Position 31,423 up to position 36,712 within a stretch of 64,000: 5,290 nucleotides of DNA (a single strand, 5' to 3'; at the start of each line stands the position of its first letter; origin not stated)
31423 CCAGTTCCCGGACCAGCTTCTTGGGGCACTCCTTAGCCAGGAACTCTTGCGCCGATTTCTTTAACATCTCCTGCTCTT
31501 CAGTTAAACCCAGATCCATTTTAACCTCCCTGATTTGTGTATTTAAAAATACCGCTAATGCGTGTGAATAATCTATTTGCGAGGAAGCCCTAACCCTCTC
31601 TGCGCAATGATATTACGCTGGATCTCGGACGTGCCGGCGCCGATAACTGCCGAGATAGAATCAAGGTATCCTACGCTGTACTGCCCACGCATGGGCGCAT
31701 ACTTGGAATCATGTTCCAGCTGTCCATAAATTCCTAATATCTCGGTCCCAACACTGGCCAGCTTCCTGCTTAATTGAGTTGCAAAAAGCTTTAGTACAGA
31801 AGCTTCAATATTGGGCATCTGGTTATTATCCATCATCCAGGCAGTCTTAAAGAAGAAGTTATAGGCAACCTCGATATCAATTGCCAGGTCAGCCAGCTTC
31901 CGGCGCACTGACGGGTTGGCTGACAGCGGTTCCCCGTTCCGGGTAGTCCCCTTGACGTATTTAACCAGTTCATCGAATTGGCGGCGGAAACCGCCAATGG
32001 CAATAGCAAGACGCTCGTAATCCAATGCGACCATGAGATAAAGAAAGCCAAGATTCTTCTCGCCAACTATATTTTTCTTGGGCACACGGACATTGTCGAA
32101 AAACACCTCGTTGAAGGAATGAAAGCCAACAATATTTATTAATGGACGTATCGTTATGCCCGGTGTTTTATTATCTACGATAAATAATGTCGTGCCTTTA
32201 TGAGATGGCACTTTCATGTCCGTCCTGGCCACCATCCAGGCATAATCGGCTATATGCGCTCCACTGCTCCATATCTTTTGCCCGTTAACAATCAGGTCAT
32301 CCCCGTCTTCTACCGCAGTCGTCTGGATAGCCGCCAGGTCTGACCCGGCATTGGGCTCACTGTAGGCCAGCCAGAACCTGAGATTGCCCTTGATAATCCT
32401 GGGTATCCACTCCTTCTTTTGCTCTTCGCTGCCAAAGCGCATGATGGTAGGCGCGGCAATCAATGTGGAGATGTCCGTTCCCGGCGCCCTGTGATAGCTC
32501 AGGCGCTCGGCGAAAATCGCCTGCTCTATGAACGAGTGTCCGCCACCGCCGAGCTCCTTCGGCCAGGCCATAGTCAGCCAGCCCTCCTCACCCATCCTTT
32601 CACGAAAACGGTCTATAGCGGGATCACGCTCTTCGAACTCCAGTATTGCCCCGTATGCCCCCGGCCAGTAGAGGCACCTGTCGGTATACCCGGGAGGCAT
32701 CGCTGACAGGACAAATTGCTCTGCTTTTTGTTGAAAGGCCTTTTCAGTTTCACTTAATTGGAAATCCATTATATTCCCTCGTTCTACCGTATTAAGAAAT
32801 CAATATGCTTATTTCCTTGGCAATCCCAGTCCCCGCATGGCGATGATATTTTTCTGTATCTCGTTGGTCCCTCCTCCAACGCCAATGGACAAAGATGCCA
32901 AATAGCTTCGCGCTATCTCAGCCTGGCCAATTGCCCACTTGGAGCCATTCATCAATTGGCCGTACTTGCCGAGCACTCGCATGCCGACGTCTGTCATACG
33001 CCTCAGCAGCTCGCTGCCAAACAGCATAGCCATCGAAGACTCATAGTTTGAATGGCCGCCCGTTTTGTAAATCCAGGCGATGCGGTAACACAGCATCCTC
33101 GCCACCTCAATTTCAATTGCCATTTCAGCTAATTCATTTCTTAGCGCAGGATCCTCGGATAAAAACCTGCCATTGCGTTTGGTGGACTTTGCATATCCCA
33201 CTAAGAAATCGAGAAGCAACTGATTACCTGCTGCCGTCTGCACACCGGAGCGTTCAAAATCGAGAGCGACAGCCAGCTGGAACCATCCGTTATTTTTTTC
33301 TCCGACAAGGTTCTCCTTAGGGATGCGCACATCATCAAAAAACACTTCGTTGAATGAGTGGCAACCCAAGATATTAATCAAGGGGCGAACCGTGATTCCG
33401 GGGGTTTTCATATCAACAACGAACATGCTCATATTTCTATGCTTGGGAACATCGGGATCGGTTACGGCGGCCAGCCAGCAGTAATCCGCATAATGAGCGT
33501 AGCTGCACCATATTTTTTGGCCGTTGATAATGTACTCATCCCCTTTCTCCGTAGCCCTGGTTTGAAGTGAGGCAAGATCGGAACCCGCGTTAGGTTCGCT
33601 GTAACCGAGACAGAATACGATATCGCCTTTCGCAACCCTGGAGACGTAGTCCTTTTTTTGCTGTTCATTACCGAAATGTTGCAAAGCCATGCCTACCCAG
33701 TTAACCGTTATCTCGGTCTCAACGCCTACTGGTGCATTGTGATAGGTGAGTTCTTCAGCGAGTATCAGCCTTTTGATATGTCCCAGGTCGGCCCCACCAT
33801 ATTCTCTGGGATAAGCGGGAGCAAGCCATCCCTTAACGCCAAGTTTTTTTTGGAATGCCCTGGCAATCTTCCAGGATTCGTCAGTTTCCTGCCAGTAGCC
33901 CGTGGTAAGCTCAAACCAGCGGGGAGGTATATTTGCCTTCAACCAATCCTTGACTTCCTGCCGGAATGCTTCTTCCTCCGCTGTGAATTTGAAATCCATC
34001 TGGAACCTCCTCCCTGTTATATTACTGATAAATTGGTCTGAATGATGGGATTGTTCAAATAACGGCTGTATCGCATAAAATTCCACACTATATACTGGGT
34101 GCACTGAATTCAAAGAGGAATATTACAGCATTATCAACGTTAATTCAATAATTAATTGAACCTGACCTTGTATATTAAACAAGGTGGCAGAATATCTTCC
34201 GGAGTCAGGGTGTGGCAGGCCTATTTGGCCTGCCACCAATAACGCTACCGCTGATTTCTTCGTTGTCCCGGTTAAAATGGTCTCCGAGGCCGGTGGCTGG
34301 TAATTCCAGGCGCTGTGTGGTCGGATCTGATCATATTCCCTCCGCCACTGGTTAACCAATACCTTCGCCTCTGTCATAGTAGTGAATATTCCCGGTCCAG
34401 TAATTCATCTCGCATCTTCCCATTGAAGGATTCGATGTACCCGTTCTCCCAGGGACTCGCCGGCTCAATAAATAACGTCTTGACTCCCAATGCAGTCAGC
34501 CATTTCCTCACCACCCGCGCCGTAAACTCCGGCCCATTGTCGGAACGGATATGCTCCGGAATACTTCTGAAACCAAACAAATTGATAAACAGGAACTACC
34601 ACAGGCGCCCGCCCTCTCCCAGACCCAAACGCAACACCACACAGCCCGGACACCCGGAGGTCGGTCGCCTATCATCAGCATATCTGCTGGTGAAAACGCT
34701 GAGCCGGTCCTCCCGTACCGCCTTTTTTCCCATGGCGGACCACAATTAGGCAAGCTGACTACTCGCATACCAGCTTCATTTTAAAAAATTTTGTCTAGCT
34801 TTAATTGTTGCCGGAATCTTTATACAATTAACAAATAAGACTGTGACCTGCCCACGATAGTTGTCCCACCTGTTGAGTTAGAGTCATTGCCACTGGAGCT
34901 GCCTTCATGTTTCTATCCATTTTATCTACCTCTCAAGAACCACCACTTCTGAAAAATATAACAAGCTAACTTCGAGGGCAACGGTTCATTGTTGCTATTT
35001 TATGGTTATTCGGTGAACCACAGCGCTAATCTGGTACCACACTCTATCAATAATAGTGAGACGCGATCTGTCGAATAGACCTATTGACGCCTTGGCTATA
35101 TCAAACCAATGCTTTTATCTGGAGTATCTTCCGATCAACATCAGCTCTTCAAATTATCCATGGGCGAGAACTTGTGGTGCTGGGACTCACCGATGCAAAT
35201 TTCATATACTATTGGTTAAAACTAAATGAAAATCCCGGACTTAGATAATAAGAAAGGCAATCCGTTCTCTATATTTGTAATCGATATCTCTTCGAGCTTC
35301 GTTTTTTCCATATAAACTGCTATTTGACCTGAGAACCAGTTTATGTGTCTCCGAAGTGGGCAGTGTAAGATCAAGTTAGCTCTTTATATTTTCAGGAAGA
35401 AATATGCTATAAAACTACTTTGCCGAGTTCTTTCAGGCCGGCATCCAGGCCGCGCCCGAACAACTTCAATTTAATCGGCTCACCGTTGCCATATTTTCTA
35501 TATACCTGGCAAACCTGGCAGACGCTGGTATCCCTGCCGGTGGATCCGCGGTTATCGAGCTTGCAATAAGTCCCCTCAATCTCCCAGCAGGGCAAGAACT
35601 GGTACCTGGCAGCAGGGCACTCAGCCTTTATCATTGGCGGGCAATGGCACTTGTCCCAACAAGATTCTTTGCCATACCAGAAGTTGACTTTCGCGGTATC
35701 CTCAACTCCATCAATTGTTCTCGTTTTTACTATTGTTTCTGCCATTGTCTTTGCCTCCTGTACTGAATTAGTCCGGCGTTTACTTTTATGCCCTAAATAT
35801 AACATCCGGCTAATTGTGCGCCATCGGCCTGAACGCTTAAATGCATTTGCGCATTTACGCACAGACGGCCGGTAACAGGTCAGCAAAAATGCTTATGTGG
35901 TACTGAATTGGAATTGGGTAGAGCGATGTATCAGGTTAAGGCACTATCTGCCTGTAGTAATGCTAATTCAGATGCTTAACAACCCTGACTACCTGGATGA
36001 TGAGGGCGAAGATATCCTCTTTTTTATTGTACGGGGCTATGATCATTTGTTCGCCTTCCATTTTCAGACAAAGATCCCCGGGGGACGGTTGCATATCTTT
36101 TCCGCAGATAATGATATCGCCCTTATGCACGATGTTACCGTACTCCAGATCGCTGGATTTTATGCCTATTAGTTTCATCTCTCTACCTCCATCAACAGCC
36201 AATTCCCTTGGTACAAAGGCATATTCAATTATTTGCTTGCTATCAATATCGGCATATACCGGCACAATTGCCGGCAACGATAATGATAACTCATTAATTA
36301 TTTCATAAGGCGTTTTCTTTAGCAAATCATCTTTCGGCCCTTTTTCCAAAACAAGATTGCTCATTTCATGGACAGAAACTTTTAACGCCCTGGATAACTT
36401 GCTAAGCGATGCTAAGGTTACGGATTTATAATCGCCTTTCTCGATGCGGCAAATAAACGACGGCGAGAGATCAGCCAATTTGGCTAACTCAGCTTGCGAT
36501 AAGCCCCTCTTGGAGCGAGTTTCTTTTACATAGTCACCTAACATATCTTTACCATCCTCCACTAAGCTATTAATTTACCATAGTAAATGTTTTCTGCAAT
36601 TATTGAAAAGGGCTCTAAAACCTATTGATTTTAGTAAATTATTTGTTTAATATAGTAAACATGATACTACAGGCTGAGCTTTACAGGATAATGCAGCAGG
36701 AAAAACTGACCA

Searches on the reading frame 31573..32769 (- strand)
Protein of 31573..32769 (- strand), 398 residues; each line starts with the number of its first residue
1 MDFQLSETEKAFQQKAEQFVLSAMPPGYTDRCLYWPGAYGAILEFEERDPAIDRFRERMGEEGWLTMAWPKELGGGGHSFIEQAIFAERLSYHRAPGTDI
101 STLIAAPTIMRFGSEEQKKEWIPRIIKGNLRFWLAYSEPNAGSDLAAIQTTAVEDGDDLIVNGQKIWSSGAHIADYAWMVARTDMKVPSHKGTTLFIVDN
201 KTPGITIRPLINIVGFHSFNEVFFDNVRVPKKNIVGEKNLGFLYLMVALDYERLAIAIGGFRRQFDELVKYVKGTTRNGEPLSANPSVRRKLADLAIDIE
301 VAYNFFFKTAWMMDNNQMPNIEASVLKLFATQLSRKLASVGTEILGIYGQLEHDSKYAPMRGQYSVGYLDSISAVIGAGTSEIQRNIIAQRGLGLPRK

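Call 28: search_protein_families(library=pfam, proteins=[window:31573-32769:-], max_evalue=0.0001)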
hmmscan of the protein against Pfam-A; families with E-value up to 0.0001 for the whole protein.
window:31573-32769:- (398 aa): 3 families
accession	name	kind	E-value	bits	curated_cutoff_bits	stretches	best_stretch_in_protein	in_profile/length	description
PF00441.29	Acyl-CoA_dh_1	-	5.3e-30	105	22.4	1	241-392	3-149/150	Acyl-CoA dehydrogenase, C-terminal domain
PF02770.24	Acyl-CoA_dh_M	-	3.1e-23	82.2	33.3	1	134-227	2-97/97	Acyl-CoA dehydrogenase, middle domain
PF02771.21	Acyl-CoA_dh_N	-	7.3e-19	68.7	22.9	1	53-128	34-112/113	Acyl-CoA dehydrogenase, N-terminal domain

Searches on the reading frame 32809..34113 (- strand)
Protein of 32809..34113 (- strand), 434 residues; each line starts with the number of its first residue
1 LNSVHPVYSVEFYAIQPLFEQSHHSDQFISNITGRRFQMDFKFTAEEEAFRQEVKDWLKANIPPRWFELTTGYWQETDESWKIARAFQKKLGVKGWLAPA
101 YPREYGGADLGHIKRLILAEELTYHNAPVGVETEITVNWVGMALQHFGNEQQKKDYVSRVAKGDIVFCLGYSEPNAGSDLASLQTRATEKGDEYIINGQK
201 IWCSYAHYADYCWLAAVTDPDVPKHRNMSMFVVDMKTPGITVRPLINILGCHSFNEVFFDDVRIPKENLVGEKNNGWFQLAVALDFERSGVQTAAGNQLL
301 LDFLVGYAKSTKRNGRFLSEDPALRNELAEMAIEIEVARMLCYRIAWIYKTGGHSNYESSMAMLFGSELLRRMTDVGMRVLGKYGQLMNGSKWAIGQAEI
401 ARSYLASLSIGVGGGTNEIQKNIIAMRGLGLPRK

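Call 29: search_protein_families(library=pfam, proteins=[window:32809-34113:-], max_evalue=0.0001)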
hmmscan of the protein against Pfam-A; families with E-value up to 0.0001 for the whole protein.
window:32809-34113:- (434 aa): 3 families
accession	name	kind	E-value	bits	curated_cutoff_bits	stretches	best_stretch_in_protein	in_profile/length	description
PF00441.29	Acyl-CoA_dh_1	-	9.5e-28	97.7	22.4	1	274-428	1-149/150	Acyl-CoA dehydrogenase, C-terminal domain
PF02770.24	Acyl-CoA_dh_M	-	1e-25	90.1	33.3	1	168-262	1-97/97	Acyl-CoA dehydrogenase, middle domain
PF02771.21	Acyl-CoA_dh_N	-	1.7e-20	73.9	22.9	1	44-164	1-113/113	Acyl-CoA dehydrogenase, N-terminal domain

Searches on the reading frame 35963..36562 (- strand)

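Call 29: search_protein_families(library=pfam, proteins=[window:35963-36562:-], max_evalue=0.0001)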
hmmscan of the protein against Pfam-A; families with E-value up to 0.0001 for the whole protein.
window:35963-36562:- (199 aa): 4 families
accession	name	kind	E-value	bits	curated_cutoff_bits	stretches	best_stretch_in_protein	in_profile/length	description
PF01381.28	HTH_3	-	2.2e-11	44.1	23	1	13-66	2-54/55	Helix-turn-helix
PF13560.12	HTH_31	-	3.7e-09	37.2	27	1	8-69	2-63/64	Helix-turn-helix domain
PF13443.12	HTH_26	-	1.4e-07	32.1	22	1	17-66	7-56/63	Cro/C1-type HTH DNA-binding domain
PF12844.13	HTH_19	-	7.7e-06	26.2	30.2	1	12-57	4-48/64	Helix-turn-helix domain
